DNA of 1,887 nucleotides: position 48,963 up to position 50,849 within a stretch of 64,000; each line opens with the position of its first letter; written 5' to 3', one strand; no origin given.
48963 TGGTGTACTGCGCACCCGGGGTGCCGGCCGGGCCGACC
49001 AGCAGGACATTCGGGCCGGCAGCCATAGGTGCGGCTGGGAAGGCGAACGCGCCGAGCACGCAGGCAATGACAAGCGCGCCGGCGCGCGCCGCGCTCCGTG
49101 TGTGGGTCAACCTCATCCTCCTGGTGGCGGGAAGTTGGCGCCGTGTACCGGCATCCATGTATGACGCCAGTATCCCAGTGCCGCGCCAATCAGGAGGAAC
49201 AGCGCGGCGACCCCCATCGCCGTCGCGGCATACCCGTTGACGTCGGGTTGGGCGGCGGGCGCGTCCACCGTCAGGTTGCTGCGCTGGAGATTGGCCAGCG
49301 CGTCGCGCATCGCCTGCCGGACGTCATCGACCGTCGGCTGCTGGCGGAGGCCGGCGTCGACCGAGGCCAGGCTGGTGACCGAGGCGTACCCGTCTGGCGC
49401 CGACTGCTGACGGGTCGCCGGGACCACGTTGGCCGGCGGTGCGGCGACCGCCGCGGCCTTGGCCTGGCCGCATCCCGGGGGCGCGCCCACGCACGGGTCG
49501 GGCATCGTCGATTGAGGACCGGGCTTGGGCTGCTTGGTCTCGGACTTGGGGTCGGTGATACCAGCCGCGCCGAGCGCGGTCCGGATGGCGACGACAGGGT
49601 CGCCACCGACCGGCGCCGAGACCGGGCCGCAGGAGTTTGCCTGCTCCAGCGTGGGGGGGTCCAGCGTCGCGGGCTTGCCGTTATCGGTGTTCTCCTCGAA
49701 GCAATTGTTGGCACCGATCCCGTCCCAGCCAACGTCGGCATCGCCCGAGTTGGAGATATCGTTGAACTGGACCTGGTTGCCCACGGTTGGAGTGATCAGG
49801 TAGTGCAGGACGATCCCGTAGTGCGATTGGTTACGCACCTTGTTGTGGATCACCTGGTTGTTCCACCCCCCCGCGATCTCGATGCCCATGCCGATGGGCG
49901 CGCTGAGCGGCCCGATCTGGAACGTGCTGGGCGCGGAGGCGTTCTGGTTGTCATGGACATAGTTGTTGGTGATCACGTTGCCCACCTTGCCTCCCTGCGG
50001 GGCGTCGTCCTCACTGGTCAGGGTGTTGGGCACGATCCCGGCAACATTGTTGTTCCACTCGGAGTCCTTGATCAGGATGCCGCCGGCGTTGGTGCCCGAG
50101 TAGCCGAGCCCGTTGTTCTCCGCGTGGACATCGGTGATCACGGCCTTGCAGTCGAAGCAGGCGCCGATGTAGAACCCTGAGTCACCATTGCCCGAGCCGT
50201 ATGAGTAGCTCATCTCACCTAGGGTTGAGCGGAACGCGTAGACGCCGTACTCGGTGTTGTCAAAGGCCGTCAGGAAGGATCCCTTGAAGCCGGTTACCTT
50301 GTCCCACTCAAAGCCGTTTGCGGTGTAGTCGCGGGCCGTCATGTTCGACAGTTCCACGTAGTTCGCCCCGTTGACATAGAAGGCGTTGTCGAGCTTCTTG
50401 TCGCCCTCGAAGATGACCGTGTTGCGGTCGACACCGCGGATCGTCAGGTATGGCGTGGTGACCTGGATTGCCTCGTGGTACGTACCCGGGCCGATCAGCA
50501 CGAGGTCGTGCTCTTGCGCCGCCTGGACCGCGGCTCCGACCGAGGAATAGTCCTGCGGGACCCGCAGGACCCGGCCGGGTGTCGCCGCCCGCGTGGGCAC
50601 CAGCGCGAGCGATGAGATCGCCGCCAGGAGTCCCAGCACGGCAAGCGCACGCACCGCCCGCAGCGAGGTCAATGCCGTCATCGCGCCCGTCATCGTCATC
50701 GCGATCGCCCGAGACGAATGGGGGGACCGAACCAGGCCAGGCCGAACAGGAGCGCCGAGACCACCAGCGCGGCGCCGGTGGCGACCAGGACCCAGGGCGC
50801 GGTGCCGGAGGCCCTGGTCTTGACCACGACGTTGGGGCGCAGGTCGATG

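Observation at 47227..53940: Tightly coupled six-gene surface copper/beta-helix operon: a candidate undescribed cell-envelope system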

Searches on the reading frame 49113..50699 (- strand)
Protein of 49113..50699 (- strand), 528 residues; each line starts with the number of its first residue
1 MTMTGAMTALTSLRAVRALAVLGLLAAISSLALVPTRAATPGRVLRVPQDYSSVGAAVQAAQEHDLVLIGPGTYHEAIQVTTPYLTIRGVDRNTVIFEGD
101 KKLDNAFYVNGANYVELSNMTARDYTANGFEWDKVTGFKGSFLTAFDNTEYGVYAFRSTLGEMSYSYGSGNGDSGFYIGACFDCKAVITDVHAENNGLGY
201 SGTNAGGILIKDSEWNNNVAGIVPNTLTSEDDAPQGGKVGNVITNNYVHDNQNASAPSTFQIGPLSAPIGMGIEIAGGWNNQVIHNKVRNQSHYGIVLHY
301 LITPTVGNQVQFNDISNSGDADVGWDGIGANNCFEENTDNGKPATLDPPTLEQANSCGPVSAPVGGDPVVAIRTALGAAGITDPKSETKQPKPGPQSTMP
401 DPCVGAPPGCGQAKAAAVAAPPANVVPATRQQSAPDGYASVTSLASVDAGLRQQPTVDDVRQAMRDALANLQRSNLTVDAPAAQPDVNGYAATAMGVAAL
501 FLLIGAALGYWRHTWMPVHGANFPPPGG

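Call 3: search_protein_families(library=pfam, proteins=[window:49113-50699:-], max_evalue=0.01)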
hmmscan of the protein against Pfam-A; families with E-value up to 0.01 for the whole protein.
window:49113-50699:- (528 aa): 1 family
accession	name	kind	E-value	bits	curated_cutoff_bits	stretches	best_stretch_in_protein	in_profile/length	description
PF13229.12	Beta_helix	-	1.2e-06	28.7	25.9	1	146-303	19-149/158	Right handed beta helix region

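Call 4: search_protein_families(library=ncbifam, proteins=[window:49113-50699:-], max_evalue=0.01)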
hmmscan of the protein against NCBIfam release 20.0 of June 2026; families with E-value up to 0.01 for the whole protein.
window:49113-50699:- (528 aa): 2 families
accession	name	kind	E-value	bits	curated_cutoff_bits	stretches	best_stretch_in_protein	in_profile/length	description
TIGR03805.1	beta_helix_1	subfamily_domain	6.2e-11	41.9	141.5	1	56-303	3-255/314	parallel beta-helix domain-containing protein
TIGR04247.1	NosD_copper_fam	subfamily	0.002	16.7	300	1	56-124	3-66/377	nitrous oxide reductase family maturation protein NosD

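Call 6: find_homologous_proteins(query=window:49113-50699:-, max_evalue=0.00001)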
Query window:49113-50699:- (528 aa): 1654 proteins with E <= 0.00001 among 8000 candidates; the best 120 are listed.
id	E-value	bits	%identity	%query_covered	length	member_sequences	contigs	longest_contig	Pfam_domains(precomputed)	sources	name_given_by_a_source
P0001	0.0e+0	1199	100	100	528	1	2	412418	PF13229.13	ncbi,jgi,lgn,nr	ncbi:MAG: hypothetical protein QOK05_2456 [Chloroflexota bacterium]|jgi:hypothetical protein|nr:hypo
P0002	0.0e+0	1039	85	98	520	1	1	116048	PF13229.13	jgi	jgi:hypothetical protein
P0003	2.7e-266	902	74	98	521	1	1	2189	PF13229.13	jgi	jgi:hypothetical protein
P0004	1.1e-252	857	71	98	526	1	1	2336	PF13229.13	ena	-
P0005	3.8e-235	799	68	96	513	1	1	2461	PF13229.13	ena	-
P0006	9.5e-223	759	65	98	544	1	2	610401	PF13229.13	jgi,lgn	jgi:hypothetical protein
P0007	1.1e-206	706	69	85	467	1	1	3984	PF13229.13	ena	-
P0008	1.4e-191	656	59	91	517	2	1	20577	PF13229.13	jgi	jgi:hypothetical protein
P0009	2.9e-174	599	56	92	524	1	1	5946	PF13229.13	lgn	-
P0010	1.1e-163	564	57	87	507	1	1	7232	PF13229.13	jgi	jgi:hypothetical protein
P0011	1.5e-163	563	55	90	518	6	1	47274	PF13229.13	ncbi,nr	ncbi:MAG TPA: right-handed parallel beta-helix repeat-containing protein [Acidimicrobiales bacterium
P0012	6.3e-163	561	55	85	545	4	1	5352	PF13229.13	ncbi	-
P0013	9.9e-163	560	55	91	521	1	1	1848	PF13229.13,PF05048.20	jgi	jgi:hypothetical protein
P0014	3.2e-161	555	56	84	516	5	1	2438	PF13229.13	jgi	jgi:hypothetical protein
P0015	3.6e-161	555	54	89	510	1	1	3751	PF13229.13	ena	-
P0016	4.5e-161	555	55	94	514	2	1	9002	PF13229.13,PF05048.20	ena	-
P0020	6.8e-89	317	46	76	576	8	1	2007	PF13229.13,PF05048.20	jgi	jgi:hypothetical protein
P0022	3.4e-88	315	46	73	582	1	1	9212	PF13229.13,PF22842.4,PF05048.20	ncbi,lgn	ncbi:MAG TPA: right-handed parallel beta-helix repeat-containing protein [Ktedonobacterales bacteriu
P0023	4.8e-87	311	45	75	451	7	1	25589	PF13229.13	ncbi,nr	ncbi:MAG: hypothetical protein JWO27_1839 [Frankiales bacterium]|nr:hypothetical protein [Frankiales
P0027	1.9e-86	309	48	64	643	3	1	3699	PF13396.12,PF13229.13,PF05048.20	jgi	jgi:plastocyanin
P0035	1.8e-85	306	48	62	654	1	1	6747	PF13396.12,PF13229.13,PF00127.27,PF13473.13,PF05048.20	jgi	jgi:plastocyanin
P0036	1.9e-85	305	45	75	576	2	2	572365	PF13229.13,PF22842.4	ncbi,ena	-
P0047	2.7e-84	302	49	62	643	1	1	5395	PF13396.12,PF13229.13,PF13473.13,PF23509.2,PF05048.20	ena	-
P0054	1.3e-83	299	46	69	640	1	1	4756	PF13396.12,PF13229.13,PF00127.27,PF13473.13,PF05048.20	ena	-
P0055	1.5e-83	299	49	60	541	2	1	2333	PF13396.12,PF13229.13,PF05048.20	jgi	jgi:hypothetical protein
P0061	3.6e-83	298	46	70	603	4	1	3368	PF13396.12,PF13229.13,PF00127.27,PF13473.13,PF05048.20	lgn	-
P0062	3.6e-83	298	43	75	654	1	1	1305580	PF13396.12,PF13229.13,PF00127.27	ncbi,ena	-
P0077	2.8e-82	295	46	68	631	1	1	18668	PF13396.12,PF13229.13,PF13473.13,PF05048.20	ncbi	ncbi:MAG: right-handed parallel beta-helix repeat-containing protein [Actinomycetota bacterium]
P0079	3.1e-82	295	47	73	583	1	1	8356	PF13229.13,PF07602.18,PF22842.4,PF05048.20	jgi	jgi:hypothetical protein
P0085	4.8e-82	294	46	68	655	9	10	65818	PF13396.12,PF13229.13,PF00127.27,PF13473.13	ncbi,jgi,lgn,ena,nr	ncbi:MAG TPA: right-handed parallel beta-helix repeat-containing protein [Ktedonosporobacter sp.]|jg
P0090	7.8e-82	294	47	62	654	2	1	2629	PF13396.12,PF13229.13,PF00127.27,PF13473.13,PF05048.20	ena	-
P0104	2.0e-81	292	45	69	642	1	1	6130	PF13396.12,PF13229.13,PF00127.27,PF13473.13,PF05048.20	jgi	jgi:plastocyanin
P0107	2.5e-81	292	42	82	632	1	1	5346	PF13229.13,PF00127.27,PF13473.13,PF22842.4,PF05048.20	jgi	jgi:plastocyanin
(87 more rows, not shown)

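Call 8: find_encoding_contigs(protein=P0006, flank=8000, max_places=2)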
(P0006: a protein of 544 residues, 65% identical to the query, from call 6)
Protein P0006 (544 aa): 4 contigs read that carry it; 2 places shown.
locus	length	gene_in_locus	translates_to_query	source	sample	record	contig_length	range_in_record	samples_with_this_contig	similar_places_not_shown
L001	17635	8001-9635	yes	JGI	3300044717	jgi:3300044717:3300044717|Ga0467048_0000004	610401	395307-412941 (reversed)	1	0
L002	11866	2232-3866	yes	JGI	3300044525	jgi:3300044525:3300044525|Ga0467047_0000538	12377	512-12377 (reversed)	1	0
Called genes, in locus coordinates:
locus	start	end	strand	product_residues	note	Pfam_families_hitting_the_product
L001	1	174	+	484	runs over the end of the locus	PF07690:MFS_1, PF03209:PUCC (weak), PF13347:MFS_2, PF07690:MFS_1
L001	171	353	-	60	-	-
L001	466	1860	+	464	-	-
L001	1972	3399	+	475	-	PF03972:MmgE_PrpD_N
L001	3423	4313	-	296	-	PF00781:DAGK_cat, PF01513:NAD_kinase (weak), PF19279:YegS_C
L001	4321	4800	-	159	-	PF04075:F420H2_quin_red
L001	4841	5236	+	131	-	PF13622:4HBT_3 (weak), PF03061:4HBT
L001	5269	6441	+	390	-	PF09587:PGA_cap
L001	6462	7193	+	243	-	PF07452:CHRD (weak)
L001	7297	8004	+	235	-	PF13473:Cupredoxin_1 (weak), PF00127:Copper-bind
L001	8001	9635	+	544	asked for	PF13229:Beta_helix (faint)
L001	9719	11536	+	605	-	-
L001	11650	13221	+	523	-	PF00501:AMP-binding, PF13193:AMP-binding_C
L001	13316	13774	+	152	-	PF12867:DinB_2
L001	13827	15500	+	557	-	PF02129:Peptidase_S15, PF08530:PepX_C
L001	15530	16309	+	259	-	PF12867:DinB_2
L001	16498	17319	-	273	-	PF00561:Abhydrolase_1, PF12146:Hydrolase_4, PF12697:Abhydrolase_6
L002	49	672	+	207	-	PF09587:PGA_cap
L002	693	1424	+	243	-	PF07452:CHRD (weak)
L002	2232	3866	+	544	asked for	PF13229:Beta_helix (faint)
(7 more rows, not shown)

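Call 9: find_encoding_contigs(protein=P0011, flank=8000, max_places=2)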
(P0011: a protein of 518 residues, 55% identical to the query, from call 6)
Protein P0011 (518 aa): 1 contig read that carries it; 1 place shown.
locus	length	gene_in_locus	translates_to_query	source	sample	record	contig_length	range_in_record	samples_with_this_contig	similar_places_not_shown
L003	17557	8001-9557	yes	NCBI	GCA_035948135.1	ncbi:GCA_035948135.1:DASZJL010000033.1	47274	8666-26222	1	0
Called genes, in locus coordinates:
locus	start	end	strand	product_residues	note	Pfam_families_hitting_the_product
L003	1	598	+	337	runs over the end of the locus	PF13439:Glyco_transf_4, PF13579:Glyco_trans_4_4 (weak), PF00534:Glycos_transf_1, PF13692:Glyco_trans_1_4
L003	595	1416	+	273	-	PF13468:Glyoxalase_3 (weak), PF13669:Glyoxalase_4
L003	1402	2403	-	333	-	PF08240:ADH_N, PF00107:ADH_zinc_N (weak)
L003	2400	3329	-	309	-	PF21088:MS_channel_1st (weak), PF00924:MS_channel_2nd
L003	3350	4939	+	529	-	PF01565:FAD_binding_4, PF02913:FAD-oxidase_C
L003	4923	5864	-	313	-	PF00478:IMPDH, PF03060:NMO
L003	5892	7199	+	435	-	PF05977:MFS_3, PF07690:MFS_1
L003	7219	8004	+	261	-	PF13473:Cupredoxin_1, PF00127:Copper-bind (weak)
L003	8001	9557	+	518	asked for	PF13229:Beta_helix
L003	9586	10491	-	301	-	PF13338:AbiEi_4 (faint)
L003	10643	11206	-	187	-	PF13279:4HBT_2 (weak), PF03061:4HBT, PF22636:FlK (weak)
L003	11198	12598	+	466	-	PF00282:Pyridoxal_deC, PF00155:Aminotran_1_2, PF00266:Aminotran_5, PF01212:Beta_elim_lyase (weak), PF05889:SepSecS (weak)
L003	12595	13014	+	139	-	PF01243:PNPOx_N, PF12900:Pyridox_ox_2 (weak)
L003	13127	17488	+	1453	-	PF00310:GATase_2, PF04898:Glu_syn_central, PF01645:Glu_synthase, PF01493:GXGXG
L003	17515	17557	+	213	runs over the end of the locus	PF00702:Hydrolase, PF12710:HAD, PF13419:HAD_2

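Call 10: find_encoding_contigs(protein=P0023, flank=7000, max_places=1)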
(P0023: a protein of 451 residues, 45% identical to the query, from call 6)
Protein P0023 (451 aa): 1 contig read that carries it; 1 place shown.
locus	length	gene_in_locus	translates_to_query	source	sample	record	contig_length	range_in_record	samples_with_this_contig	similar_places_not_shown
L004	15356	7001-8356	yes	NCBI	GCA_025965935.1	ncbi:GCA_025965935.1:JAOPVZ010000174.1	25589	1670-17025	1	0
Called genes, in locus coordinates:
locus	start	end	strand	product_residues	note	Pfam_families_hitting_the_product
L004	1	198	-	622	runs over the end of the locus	PF08448:PAS_4 (weak), PF13185:GAF_2, PF00512:HisKA, PF02518:HATPase_c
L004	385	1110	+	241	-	PF01590:GAF, PF13185:GAF_2, PF13492:GAF_3 (faint), PF03861:ANTAR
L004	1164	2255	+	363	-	PF01594:AI-2E_transport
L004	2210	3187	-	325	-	PF01073:3Beta_HSD, PF01370:Epimerase, PF05368:NmrA (weak), PF13460:NAD_binding_10, PF16363:GDP_Man_Dehyd (weak), PF07993:NAD_binding_4 (weak)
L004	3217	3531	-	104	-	-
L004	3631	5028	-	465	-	-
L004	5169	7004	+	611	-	PF13473:Cupredoxin_1 (weak), PF07732:Cu-oxidase_3, PF07731:Cu-oxidase_2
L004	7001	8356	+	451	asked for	PF13229:Beta_helix (faint)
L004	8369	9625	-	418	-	PF02749:QRPTase_N (faint), PF17767:NAPRTase_N, PF04095:NAPRTase (weak)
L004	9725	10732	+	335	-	PF00296:Bac_luciferase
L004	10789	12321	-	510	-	-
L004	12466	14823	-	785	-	PF00933:Glyco_hydro_3, PF01915:Glyco_hydro_3_C, PF14310:Fn3-like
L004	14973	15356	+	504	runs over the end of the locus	PF00150:Cellulase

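Call 11: find_encoding_contigs(protein=P0036, flank=7000, max_places=1)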
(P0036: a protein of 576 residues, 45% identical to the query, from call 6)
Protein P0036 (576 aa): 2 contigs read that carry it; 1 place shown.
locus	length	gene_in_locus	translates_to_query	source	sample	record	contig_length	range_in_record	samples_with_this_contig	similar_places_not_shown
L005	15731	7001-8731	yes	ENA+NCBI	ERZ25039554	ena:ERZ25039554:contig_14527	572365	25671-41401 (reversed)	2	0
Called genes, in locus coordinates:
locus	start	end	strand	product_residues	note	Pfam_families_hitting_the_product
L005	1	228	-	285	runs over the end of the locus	PF00753:Lactamase_B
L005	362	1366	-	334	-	PF01869:BcrAD_BadFG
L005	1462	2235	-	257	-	PF01728:FtsJ, PF13649:Methyltransf_25 (faint)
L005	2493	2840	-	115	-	-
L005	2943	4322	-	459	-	PF00278:Orn_DAP_Arg_deC, PF01168:Ala_racemase_N (faint), PF02784:Orn_Arg_deC_N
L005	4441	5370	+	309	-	PF04227:Indigoidine_A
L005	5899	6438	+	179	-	PF08002:DUF1697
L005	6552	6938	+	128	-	PF00127:Copper-bind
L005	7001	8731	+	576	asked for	PF22842:Pel9A-like_beta_helix (weak), PF13229:Beta_helix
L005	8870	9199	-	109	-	-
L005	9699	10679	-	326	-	-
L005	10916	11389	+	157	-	PF00111:Fer2 (weak), PF01799:Fer2_2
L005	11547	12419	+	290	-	PF20256:MoCoBD_2, PF01315:Ald_Xan_dh_C (faint)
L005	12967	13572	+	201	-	PF20256:MoCoBD_2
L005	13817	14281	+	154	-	-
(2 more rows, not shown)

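Call 12: find_encoding_contigs(protein=P0062, flank=7000, max_places=1)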
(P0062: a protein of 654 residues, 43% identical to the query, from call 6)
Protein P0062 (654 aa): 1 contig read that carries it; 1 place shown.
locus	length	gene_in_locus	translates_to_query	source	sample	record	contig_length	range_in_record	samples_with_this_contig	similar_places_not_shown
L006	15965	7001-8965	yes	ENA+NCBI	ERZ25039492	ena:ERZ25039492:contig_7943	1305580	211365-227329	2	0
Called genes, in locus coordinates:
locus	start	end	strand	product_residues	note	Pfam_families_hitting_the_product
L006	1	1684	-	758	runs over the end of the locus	PF25596:CPSase_L_D1, PF02222:ATP-grasp (faint), PF02786:CPSase_L_D2, PF02787:CPSase_L_D3, PF25596:CPSase_L_D1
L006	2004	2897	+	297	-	-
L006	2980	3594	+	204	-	PF02632:BioY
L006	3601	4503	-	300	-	PF14257:DUF4349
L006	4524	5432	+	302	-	PF01988:VIT1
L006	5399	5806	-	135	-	PF13473:Cupredoxin_1 (weak), PF00127:Copper-bind (weak)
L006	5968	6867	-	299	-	PF10092:DUF2330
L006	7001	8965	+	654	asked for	PF00127:Copper-bind (weak), PF13229:Beta_helix, PF13396:PLDc_N (weak)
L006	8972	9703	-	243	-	PF14579:HHH_6, PF01336:tRNA_anti-codon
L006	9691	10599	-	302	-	PF17657:DNA_pol3_finger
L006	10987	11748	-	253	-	PF07733:DNA_pol3_alpha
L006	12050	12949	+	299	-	-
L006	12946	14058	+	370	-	-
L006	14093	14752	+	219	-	PF01738:DLH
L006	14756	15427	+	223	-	PF01738:DLH, PF12697:Abhydrolase_6 (weak)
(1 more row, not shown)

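Call 13: find_encoding_contigs(protein=P0008, flank=8000, max_places=1)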
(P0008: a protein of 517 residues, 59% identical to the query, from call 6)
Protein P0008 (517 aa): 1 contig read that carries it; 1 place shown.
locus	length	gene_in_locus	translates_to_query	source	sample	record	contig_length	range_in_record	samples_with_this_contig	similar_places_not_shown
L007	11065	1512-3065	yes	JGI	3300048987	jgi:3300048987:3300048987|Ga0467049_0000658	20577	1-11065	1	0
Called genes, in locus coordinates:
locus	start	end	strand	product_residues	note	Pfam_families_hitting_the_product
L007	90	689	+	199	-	PF07452:CHRD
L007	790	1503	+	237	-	PF13473:Cupredoxin_1, PF00127:Copper-bind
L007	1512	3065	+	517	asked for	PF13229:Beta_helix (weak)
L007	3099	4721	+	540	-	-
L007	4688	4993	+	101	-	-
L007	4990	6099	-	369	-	PF20789:4HBT_3C (weak), PF03061:4HBT, PF13622:4HBT_3 (faint), PF03061:4HBT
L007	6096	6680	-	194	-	-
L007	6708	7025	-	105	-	-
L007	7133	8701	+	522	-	PF00501:AMP-binding, PF13193:AMP-binding_C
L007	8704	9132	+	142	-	-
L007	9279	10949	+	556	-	PF02129:Peptidase_S15, PF08530:PepX_C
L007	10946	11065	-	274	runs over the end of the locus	PF00561:Abhydrolase_1, PF12146:Hydrolase_4, PF12697:Abhydrolase_6, PF00326:Peptidase_S9 (faint)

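Call 14: find_encoding_contigs(protein=P0016, flank=8000, max_places=1)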
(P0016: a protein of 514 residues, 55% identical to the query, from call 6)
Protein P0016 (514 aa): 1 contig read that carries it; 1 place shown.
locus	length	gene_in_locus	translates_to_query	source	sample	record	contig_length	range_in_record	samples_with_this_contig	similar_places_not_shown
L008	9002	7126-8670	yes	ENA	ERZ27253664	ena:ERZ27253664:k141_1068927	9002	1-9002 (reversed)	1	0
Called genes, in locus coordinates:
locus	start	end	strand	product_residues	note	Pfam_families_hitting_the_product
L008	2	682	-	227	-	?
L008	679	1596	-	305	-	PF21088:MS_channel_1st (weak), PF00924:MS_channel_2nd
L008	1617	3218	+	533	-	PF01565:FAD_binding_4, PF02913:FAD-oxidase_C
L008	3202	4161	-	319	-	PF00478:IMPDH (faint), PF03060:NMO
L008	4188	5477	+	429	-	PF05977:MFS_3, PF07690:MFS_1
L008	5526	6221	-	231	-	-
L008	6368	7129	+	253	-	PF13473:Cupredoxin_1 (weak), PF00127:Copper-bind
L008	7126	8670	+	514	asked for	PF05048:NosD (faint), PF13229:Beta_helix (faint)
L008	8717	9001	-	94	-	?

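Call 15: search_solved_structures(query=window:49113-50699:-, max_evalue=1)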
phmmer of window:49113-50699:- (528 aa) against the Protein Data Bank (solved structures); distinct sequences matched with E-value up to 1: 2.
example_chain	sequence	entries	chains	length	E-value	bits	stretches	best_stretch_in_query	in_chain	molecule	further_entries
8tne_A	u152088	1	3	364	0.16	13.6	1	47-100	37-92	Pectinesterase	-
2ppv_A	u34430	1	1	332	0.92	11.1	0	37-78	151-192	Uncharacterized protein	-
